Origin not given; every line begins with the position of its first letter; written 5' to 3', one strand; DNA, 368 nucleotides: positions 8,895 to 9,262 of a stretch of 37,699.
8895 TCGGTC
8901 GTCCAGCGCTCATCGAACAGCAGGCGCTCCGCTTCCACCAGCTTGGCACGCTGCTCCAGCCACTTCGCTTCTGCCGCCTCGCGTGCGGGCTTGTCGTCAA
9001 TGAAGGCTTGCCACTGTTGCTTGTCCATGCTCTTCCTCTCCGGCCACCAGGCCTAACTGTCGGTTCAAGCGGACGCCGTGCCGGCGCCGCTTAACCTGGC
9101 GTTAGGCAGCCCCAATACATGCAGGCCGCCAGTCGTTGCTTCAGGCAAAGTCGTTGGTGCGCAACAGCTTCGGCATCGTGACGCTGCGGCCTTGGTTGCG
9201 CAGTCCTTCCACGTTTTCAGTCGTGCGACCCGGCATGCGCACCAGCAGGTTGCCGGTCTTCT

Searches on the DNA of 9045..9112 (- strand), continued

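Call 34: search_with_rna_model(model_id=R1, sources=[L030, L031, L032, L033, L034, L035, L036, L037, L038, L039, L040, L041, L042, L043, L044, L045, L046, L047, L048, L049, L050, L051, L052, L053, L054, L055, L056, L057, L058, L059, L060, L061, L062, L063, L064, L065, L066, L067, L068, L069, L070, L071, L072, L073, L074, L075, L076, L077, L078, L079, L080, L081, L082, L083, L084, L085, L086, L087, L088, L089, L090, L091, L092, L093, L094, L095, L096, L097, L098, L099, L100, L101, L102, L103, L104, L105, L106, L107, L108, L109], max_evalue=0.001)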
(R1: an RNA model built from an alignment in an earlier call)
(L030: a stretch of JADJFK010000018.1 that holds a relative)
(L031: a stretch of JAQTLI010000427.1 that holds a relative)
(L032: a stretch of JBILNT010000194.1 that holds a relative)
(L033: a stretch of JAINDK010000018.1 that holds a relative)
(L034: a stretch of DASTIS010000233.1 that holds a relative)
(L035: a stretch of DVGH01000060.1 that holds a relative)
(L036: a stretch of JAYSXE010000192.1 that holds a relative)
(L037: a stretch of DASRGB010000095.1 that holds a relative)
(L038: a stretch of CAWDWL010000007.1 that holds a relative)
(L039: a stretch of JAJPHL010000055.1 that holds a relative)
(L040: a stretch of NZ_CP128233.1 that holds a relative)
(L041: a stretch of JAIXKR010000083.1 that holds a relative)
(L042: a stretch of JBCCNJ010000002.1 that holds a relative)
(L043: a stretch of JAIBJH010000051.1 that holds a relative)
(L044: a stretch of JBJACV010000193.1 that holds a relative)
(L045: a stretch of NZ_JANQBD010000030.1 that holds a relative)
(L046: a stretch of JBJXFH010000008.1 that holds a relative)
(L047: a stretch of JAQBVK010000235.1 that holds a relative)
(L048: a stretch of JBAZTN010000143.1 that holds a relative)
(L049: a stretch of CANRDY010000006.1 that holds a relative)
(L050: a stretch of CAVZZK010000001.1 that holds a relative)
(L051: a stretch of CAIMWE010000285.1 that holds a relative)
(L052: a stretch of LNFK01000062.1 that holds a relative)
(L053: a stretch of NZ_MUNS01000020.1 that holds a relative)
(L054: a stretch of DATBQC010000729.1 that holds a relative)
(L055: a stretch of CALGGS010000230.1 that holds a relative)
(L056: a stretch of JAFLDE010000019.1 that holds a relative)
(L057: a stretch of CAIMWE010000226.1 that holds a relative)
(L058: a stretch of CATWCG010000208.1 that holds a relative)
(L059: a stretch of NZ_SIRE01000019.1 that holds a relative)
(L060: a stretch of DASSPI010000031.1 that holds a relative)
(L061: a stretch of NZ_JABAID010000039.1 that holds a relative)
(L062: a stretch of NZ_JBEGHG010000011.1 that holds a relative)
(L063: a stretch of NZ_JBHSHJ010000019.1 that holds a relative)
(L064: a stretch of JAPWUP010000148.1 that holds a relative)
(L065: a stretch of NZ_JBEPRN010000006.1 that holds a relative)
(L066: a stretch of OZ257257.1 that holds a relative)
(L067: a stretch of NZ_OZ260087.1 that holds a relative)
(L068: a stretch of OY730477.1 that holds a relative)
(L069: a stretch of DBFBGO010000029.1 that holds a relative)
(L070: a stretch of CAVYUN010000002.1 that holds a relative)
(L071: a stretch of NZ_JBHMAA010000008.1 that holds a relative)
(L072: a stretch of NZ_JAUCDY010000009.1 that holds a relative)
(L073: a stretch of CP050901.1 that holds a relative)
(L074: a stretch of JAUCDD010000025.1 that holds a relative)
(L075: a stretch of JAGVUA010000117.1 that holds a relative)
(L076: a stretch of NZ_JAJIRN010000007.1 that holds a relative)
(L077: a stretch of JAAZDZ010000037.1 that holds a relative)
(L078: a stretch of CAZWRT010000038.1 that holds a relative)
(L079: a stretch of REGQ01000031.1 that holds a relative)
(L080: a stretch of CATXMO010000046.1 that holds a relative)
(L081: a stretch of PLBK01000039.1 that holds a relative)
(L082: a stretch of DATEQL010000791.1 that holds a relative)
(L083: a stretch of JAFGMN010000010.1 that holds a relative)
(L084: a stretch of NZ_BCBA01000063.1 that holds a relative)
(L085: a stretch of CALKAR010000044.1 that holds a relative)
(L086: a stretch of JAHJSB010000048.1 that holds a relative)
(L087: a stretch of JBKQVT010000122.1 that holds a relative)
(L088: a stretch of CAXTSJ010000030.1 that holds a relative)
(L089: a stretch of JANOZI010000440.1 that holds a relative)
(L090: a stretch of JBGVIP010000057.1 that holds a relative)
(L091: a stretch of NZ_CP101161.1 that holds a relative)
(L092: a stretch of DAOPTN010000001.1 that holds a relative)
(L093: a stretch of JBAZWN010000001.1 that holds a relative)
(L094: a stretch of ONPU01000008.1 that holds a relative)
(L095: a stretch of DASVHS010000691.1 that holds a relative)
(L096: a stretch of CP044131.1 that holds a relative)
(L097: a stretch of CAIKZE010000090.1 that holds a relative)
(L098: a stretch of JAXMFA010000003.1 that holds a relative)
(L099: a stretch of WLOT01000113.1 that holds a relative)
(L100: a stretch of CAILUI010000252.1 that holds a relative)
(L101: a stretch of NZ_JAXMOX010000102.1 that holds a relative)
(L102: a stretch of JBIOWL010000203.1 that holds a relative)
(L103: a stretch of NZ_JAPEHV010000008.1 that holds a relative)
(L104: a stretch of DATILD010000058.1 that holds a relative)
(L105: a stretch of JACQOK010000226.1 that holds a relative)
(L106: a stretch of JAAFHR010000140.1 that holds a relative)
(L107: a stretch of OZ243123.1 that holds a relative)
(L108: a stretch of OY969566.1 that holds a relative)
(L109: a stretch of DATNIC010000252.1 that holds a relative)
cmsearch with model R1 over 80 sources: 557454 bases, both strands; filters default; matches with E-value up to 0.001: 126.
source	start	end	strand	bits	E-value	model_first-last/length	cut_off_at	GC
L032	827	888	+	84.7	6e-23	1-62/62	no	0.65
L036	5668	5729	+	76.2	2.8e-20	1-62/62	no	0.66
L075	2174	2235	+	74.2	1.2e-19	1-62/62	no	0.71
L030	6848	6909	+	71.5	8.5e-19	1-62/62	no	0.63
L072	637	698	-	71.1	1.2e-18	1-62/62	no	0.65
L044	972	1033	-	70.3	2e-18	1-62/62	no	0.63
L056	1282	1343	+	70.3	2e-18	1-62/62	no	0.63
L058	1786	1847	+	70.3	2e-18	1-62/62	no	0.63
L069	2478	2539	-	70.3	2e-18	1-62/62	no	0.63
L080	7619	7680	+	70.3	2e-18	1-62/62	no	0.63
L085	45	106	+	70.3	2e-18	1-62/62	no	0.63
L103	2627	2688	-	70.3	2e-18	1-62/62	no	0.63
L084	7416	7477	+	70.2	2.3e-18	1-62/62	no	0.65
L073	5337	5398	-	69.7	3.3e-18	1-62/62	no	0.65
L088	1538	1599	+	68.9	5.9e-18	1-62/62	no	0.66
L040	7605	7666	-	67.7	1.4e-17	1-62/62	no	0.63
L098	2606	2667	+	67.2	2.1e-17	1-62/62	no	0.66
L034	5225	5286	-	66.7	2.8e-17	1-62/62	no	0.68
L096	4467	4528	-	65.2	8.3e-17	1-62/62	no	0.66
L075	3137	3199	+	64.1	2e-16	1-62/62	no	0.73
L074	6623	6684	-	62.2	7.8e-16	1-62/62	no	0.63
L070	5545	5607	+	60.5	2.5e-15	1-62/62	no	0.6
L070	7513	7575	+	60.4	2.8e-15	1-62/62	no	0.63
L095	5370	5432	-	59.8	4.4e-15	1-62/62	no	0.6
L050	3880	3942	+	59.4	5.9e-15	1-62/62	no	0.59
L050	6028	6090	+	58.2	1.4e-14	1-62/62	no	0.57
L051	692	754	+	57.2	3e-14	1-62/62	no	0.59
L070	7078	7140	+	56.3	5.5e-14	1-62/62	no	0.62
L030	6080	6142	+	55.4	1.1e-13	1-62/62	no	0.54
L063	2524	2587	-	53.1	5.7e-13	1-62/62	no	0.55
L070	6760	6822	+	51.9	1.3e-12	1-62/62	no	0.57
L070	4763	4825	+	51.8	1.5e-12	1-62/62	no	0.6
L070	4427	4489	+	51.3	2.1e-12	1-62/62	no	0.6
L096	3569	3633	-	51.2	2.3e-12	1-62/62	no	0.57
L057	6000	6062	+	50.4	4e-12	1-62/62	no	0.63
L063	6927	6990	-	50.3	4.5e-12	1-62/62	no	0.5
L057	4692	4754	+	50.1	5.1e-12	1-62/62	no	0.62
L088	1239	1302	+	50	5.5e-12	1-62/62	no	0.66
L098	647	710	+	49.5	8.1e-12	1-62/62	no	0.52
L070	3960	4022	+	48.8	1.3e-11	1-62/62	no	0.59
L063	5679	5742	-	48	2.3e-11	1-62/62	no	0.61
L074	5410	5474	-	47.8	2.6e-11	1-62/62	no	0.58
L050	235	299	+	47.7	2.9e-11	1-62/62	no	0.63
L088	1894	1957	+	46.5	6.8e-11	1-62/62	no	0.66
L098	105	199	+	46.3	7.9e-11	1-62/62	no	0.63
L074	7571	7635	-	46.1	9.1e-11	1-62/62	no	0.63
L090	574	616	+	46.1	9.1e-11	10-52/62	no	0.56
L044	74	138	-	45.4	1.5e-10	1-62/62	no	0.62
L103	1729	1793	-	45.4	1.5e-10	1-62/62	no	0.62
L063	67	130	-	45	2e-10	1-62/62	no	0.55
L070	5909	5971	+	44.8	2.4e-10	1-62/62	no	0.63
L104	513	571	+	44.5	2.9e-10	1-62/62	no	0.68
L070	3547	3609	+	44.5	3e-10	1-62/62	no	0.56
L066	133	188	+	43.5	6.2e-10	1-62/62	no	0.59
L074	140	204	-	43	8.8e-10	1-62/62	no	0.55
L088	437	506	+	42.8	1e-09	1-62/62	no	0.7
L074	821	885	-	42.7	1.1e-09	1-62/62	no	0.62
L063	1787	1850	-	42.3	1.5e-09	1-62/62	no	0.52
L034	3377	3439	-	41.9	2e-09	1-62/62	no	0.65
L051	2070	2132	+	41.8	2.1e-09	1-62/62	no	0.6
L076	788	838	-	41.7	2.2e-09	12-62/62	5'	0.71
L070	6298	6372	+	41.3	3.1e-09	1-62/62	no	0.67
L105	2466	2500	+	41.2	3.3e-09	14-48/62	no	0.54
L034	5506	5598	-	40.8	4.5e-09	1-62/62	no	0.65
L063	4063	4126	-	40.6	4.9e-09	1-62/62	no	0.52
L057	3989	4046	+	40.2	6.6e-09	1-62/62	no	0.6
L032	118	232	+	40.1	7.3e-09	1-62/62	no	0.63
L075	4007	4068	+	39.9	8.5e-09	1-62/62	no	0.66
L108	5667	5729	-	39.8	8.9e-09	1-62/62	no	0.48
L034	2456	2519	-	39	1.7e-08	1-62/62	no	0.62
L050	2786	2847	+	38.4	2.6e-08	1-62/62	no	0.61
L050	935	1037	+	38.2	3e-08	1-62/62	no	0.6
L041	1950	2009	-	38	3.4e-08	1-62/62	no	0.72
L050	1291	1386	+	37.8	4e-08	1-62/62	no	0.61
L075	1356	1419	+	37.4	5.1e-08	1-62/62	no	0.66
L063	6397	6491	-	37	6.9e-08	1-62/62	no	0.66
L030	4209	4283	+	37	7.1e-08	1-62/62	no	0.68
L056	2177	2283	+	36.9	7.2e-08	1-62/62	no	0.64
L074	4847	4910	-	36.8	7.8e-08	1-62/62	no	0.69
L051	1381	1443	+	36.7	8.9e-08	1-62/62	no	0.63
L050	3211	3313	+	36.6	9.5e-08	1-62/62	no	0.58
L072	4238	4290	-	36.6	9.5e-08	1-62/62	no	0.57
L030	5037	5141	+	35.4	2.3e-07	1-62/62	no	0.62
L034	4021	4084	-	35.2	2.6e-07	1-62/62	no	0.66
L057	6521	6583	+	34.8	3.4e-07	1-62/62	no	0.68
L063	2765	2871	-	34.6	3.9e-07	1-62/62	no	0.64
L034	6160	6219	-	34.6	4e-07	1-62/62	no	0.57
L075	971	1037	+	34.4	4.5e-07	1-62/62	no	0.67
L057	5392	5452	+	33.9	6.8e-07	1-62/62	no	0.67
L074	3848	3910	-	33.7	7.4e-07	1-62/62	no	0.65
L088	2286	2368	+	33.5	8.8e-07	1-62/62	no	0.66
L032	826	887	-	33.1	1.2e-06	1-62/62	no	0.65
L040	7922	7986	-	33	1.3e-06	1-62/62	no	0.58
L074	1104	1167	-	32.9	1.3e-06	1-62/62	no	0.56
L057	7156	7221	+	32.9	1.3e-06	1-62/62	no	0.64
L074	2636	2707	-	32.6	1.7e-06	1-62/62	no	0.5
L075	2738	2802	+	32.5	1.8e-06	1-62/62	no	0.6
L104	805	864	+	32.3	2.1e-06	1-62/62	no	0.62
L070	1378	1440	+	32.3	2.1e-06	1-62/62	no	0.57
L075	208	280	+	32.2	2.3e-06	1-62/62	no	0.63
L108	2734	2795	-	32.1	2.4e-06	1-62/62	no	0.55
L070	878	940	+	31.9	2.9e-06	1-62/62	no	0.63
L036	3994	4085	+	31.9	2.9e-06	1-62/62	no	0.65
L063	5922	5984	-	31.7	3.2e-06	1-62/62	no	0.56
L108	6653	6717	-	31.5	3.7e-06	1-62/62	no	0.52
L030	3862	3962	+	31.5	3.7e-06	1-62/62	no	0.65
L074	5724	5788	-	31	5.3e-06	1-62/62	no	0.6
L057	2522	2583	+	30.4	8.4e-06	1-62/62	no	0.66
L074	4530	4593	-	30.2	9.8e-06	1-62/62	no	0.64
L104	1208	1270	+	30.1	1.1e-05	1-62/62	no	0.67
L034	3706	3782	-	30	1.1e-05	1-62/62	no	0.6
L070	1791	1865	+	29.2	2e-05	1-62/62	no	0.6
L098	3501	3565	+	29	2.4e-05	1-62/62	no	0.63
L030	7168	7266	+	28.6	3.1e-05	1-62/62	no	0.63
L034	6508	6534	-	28.5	3.3e-05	18-44/62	no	0.78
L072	3320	3395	-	26.7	0.00012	1-62/62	no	0.51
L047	3045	3071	-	26.6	0.00014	18-44/62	no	0.78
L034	3035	3110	-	25.9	0.00022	1-62/62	no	0.68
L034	4327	4399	-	25.8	0.00023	1-62/62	no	0.6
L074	1686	1819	-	25.7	0.00026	1-62/62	no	0.64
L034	4984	5057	-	25.7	0.00026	1-62/62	no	0.61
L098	2328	2393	+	25.4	0.00032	1-62/62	no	0.53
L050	3567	3643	+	24.9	0.00046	1-62/62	no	0.56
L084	7086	7178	+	24.8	0.00048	1-62/62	no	0.55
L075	3682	3770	+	24.3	0.0007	1-62/62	no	0.64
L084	7415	7476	-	24.1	0.00081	1-62/62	no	0.65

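Call 40: get_annotated_region(hit=H44, flank=5000)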
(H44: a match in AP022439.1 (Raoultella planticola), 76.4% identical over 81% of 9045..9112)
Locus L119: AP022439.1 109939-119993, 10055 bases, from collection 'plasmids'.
description: Raoultella planticola STW0522-56 plasmid pSTW0522-56-1 DNA, complete sequence
organism: Raoultella planticola (NCBI taxid 575)
taxonomy: Bacteria; Pseudomonadota; Gammaproteobacteria; Enterobacterales; Enterobacteriaceae; Raoultella; Raoultella planticola
host: -; source: -; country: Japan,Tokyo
typing (MOB-suite, as given by PLSDB): conjugative; replicon IncFII,IncR,rep_cluster_1418,rep_cluster_2272; relaxase MOBF; mating-pair formation MPF_F
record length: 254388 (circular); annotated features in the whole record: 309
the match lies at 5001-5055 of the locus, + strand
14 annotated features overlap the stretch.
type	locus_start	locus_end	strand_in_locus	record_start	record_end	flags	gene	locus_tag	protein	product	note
CDS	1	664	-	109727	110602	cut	ampR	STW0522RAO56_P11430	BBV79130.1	LysR family transcriptional regulator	-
predicted_resistance_gene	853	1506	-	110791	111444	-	qnrA1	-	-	quinolone resistance pentapeptide repeat protein QnrA1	predicted by amrfinderplus; class QUINOLONE; identity 100.0%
CDS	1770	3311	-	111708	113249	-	-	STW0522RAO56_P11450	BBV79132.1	IS91 family transposase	-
predicted_resistance_gene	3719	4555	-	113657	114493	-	sul1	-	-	sulfonamide-resistant dihydropteroate synthase Sul1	predicted by amrfinderplus; class SULFONAMIDE; identity 100.0%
predicted_resistance_gene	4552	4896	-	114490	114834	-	qacEdelta1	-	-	quaternary ammonium compound efflux SMR transporter QacE delta 1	predicted by amrfinderplus; class QUATERNARY AMMONIUM; identity 100.0%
predicted_resistance_gene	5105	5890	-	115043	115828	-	aadA5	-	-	ANT(3'')-Ia family aminoglycoside nucleotidyltransferase AadA5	predicted by amrfinderplus; class AMINOGLYCOSIDE; identity 100.0%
CDS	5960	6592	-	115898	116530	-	-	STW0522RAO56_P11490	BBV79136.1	hypothetical protein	-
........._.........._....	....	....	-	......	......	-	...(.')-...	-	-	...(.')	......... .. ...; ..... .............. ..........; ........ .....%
predicted_resistance_gene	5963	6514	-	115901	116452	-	aac(6')-Ib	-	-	AAC(6')-Ib family aminoglycoside 6'-N-acetyltransferase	predicted by amrfinderplus; class AMINOGLYCOSIDE; identity 100.0%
CDS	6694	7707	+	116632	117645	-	int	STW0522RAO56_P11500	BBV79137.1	integrase/recombinase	-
CDS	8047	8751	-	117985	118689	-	-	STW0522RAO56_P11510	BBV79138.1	IS6 family transposase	-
CDS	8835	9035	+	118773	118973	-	-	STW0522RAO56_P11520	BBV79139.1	transposase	-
CDS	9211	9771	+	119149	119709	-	tnpR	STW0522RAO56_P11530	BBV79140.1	resolvase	-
CDS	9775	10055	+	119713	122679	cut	-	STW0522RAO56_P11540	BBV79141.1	DDE transposase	-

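Call 60: search_with_rna_model(model_id=R1, sources=[L120, L121, L122, L123, L124, L125, L126, L127, L128, L129, L130, L131, L132, L133, L134, L135, L136, L137, L138, L139, L140, L141, L142, L143, L144, L145, L146, L147, L148, L149, L150, L151, L152, L153, L154, L155, L156, L157, L158, L159, L160, L161, L162, L163, L164, L165, L166, L167, L168, L169, L170, L171, L172, L173, L174, L175, L176, L177, L178, L179, L180, L181, L182, L184], max_evalue=0.0001)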
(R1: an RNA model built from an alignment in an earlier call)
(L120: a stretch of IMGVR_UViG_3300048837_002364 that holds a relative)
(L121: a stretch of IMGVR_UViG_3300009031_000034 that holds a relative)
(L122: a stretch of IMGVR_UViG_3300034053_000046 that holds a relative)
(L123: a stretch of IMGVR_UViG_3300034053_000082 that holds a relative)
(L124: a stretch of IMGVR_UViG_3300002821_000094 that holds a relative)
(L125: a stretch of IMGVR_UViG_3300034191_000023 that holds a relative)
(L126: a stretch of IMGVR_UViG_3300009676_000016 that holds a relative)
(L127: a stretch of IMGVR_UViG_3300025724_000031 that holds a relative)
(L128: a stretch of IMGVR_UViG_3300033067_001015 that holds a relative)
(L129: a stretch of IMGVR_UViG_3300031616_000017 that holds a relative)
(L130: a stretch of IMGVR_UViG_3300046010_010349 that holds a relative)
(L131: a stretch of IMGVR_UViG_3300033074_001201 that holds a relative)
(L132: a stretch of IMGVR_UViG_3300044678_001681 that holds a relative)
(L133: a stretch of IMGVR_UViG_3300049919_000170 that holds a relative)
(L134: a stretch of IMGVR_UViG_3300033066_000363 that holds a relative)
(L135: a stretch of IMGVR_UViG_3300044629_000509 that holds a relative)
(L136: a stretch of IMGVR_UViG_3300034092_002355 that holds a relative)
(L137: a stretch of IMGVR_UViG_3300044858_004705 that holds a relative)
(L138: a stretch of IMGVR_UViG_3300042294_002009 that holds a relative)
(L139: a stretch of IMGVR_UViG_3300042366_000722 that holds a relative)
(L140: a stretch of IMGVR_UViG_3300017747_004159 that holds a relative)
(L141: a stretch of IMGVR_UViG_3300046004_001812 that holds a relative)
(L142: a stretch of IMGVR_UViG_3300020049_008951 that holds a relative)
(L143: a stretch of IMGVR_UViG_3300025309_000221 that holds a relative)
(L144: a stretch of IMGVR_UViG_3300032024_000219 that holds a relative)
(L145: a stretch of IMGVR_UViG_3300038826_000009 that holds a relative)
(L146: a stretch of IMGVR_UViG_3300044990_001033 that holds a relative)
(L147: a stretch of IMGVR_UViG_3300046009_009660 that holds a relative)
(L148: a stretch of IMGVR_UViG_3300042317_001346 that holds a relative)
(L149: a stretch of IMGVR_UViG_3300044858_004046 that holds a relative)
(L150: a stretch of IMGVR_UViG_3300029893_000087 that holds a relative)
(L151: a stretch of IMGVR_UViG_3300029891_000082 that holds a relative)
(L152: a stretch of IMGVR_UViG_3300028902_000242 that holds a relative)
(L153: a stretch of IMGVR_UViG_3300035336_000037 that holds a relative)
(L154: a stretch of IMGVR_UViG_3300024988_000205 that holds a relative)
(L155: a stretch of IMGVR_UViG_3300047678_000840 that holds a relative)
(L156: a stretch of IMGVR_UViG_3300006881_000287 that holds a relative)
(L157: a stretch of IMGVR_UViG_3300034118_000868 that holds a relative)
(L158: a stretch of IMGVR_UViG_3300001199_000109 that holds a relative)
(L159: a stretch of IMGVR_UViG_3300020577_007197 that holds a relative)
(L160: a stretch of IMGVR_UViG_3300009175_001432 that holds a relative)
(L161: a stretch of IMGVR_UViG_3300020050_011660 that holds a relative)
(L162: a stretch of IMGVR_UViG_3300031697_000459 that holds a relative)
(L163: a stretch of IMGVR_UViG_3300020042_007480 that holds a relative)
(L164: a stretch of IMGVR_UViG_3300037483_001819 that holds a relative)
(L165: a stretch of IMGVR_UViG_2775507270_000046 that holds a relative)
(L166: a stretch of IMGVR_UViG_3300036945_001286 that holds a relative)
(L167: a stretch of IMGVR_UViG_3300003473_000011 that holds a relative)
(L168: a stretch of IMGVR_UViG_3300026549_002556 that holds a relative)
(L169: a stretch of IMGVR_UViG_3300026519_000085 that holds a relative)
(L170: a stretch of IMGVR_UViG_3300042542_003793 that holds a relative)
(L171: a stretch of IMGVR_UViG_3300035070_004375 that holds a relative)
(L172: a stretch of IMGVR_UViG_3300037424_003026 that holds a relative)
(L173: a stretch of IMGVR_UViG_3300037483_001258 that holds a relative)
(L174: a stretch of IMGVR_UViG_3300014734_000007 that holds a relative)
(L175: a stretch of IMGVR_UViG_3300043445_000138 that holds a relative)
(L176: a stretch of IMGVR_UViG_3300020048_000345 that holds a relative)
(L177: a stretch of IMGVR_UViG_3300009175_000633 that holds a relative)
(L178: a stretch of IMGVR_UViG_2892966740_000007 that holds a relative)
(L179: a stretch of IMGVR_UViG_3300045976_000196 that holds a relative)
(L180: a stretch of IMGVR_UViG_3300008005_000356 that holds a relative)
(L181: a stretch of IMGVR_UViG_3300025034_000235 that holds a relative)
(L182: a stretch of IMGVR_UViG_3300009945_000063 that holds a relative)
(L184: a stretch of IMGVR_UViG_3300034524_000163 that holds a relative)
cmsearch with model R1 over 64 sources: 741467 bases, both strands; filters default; matches with E-value up to 0.0001: 63.
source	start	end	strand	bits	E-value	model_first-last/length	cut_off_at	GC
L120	5913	5980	+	60.9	2.7e-15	1-62/62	no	0.62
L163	4124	4185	+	60.8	2.8e-15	1-62/62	no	0.69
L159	68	135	+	59.4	7.9e-15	1-62/62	no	0.62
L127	7430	7491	+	56.3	7.5e-14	1-62/62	no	0.58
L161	3780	3843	+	53.3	6.7e-13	1-62/62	no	0.67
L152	505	603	+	52.2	1.5e-12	1-62/62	no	0.66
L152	116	214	+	51.7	2.2e-12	1-62/62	no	0.66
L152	894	992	+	49.9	7.9e-12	1-62/62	no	0.63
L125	6721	6791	+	48.2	2.8e-11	1-62/62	no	0.66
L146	7032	7094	+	47.7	3.8e-11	1-62/62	no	0.59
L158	1952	2014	+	47.2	5.5e-11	1-62/62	no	0.67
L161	6738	6810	+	44.6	3.6e-10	1-62/62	no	0.63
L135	1126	1198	+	43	1.2e-09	1-62/62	no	0.64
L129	4810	4873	+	41.6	3.1e-09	1-62/62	no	0.72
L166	7505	7605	+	41.3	3.9e-09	1-62/62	no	0.56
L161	3278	3376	+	41.2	4.4e-09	1-62/62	no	0.62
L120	7587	7650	+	40.8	5.8e-09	1-62/62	no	0.64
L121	6696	6763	+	39.8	1.2e-08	1-62/62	no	0.63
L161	1467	1557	+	39.1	2.1e-08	1-62/62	no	0.63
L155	6466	6527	+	39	2.1e-08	1-62/62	no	0.6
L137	6325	6398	+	37.1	8.3e-08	1-62/62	no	0.61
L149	7511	7603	+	37.1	8.6e-08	1-62/62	no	0.63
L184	3752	3816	-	36.6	1.2e-07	1-62/62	no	0.55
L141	2551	2623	+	35.7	2.4e-07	1-62/62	no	0.6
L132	1505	1579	+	35.5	2.8e-07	1-62/62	no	0.68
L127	7134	7205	+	35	4.1e-07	1-62/62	no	0.57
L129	7175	7272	+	34.9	4.1e-07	1-62/62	no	0.6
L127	5327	5401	+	34.7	5e-07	1-62/62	no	0.67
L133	4536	4603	+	34.4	5.9e-07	1-62/62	no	0.65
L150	4817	4888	+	34.1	7.4e-07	1-62/62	no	0.72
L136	2136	2234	+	34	8.3e-07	1-62/62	no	0.6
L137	2890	2988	+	34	8.3e-07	1-62/62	no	0.6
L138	3758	3856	+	34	8.3e-07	1-62/62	no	0.6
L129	5235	5329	+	33.9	8.9e-07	1-62/62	no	0.59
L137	5568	5641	+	33.8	9.5e-07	1-62/62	no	0.59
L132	2581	2657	+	33.3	1.4e-06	1-62/62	no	0.62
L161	2986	3050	+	33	1.7e-06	1-62/62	no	0.63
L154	7549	7640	+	32.2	3.1e-06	1-62/62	no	0.6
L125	7193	7263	+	32.1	3.3e-06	1-62/62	no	0.61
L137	7564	7640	+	31.9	3.7e-06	1-62/62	no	0.7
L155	6942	7034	+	31.8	4e-06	1-62/62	no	0.66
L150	6141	6209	+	31.8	4.1e-06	1-62/62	no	0.64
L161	4300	4389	+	31.5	4.9e-06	1-62/62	no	0.61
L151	6551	6622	+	31.5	5e-06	1-62/62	no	0.67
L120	6648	6715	+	30.9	7.9e-06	1-62/62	no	0.65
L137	3805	3876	+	30.7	9.2e-06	1-62/62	no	0.68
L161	7571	7689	+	30.4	1.1e-05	1-62/62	no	0.59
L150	6780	6847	+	30.2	1.3e-05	1-62/62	no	0.65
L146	13015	13087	-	30.1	1.4e-05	1-62/62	no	0.56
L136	4649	4722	+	29.8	1.7e-05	1-62/62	no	0.61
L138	6271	6344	+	29.8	1.7e-05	1-62/62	no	0.61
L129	6864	6958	+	29.8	1.8e-05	1-62/62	no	0.61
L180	4108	4178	+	28.9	3.4e-05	1-62/62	no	0.65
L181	95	165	+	28.9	3.4e-05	1-62/62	no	0.65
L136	3282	3349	+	28.7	3.8e-05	1-62/62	no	0.71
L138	4904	4971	+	28.7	3.8e-05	1-62/62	no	0.71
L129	6034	6095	+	28.5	4.4e-05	1-62/62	no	0.69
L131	254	321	+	28.1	6e-05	1-62/62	no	0.63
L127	6101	6171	+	28.1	6.1e-05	1-62/62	no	0.59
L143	6579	6644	+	28.1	6.1e-05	1-62/62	no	0.62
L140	7494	7566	+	27.9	7.1e-05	1-62/62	no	0.6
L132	1816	1943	+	27.9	7.2e-05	1-62/62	no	0.57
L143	5534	5602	+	27.6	8.5e-05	1-62/62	no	0.62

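Call 74: search_with_rna_model(model_id=R1, source=L200, filters=off, max_evalue=0.01)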
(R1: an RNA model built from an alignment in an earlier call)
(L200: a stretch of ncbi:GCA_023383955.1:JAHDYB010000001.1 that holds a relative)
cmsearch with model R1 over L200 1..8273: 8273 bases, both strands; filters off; matches with E-value up to 0.01: 4.
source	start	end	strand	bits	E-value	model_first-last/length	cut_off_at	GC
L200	4266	4327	+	42.4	2e-11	1-62/62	no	0.63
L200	3898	3972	+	31.1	7.7e-08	9-53/62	no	0.68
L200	2598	2672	+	17.2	0.0018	10-52/62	no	0.75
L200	4265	4326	-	15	0.0091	1-62/62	no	0.63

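Call 79: search_with_rna_model(model_id=R1, sources=[L119, L029], filters=off, max_evalue=1)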
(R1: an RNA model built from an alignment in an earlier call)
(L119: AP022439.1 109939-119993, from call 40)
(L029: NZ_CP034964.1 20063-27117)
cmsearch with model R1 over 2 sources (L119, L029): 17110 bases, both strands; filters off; matches with E-value up to 1: 7.
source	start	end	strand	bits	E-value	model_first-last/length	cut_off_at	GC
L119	4997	5058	+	73.9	4.6e-21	1-62/62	no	0.61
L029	3497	3558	+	70.3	6.3e-20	1-62/62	no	0.63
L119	4996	5057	-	24.9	1.4e-05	1-62/62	no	0.6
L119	5892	5967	+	21.6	0.00015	1-62/62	no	0.62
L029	3496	3557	-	18.2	0.0018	1-62/62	no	0.61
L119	8592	8648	-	11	0.35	1-62/62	no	0.54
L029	6000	6056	+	11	0.35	1-62/62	no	0.54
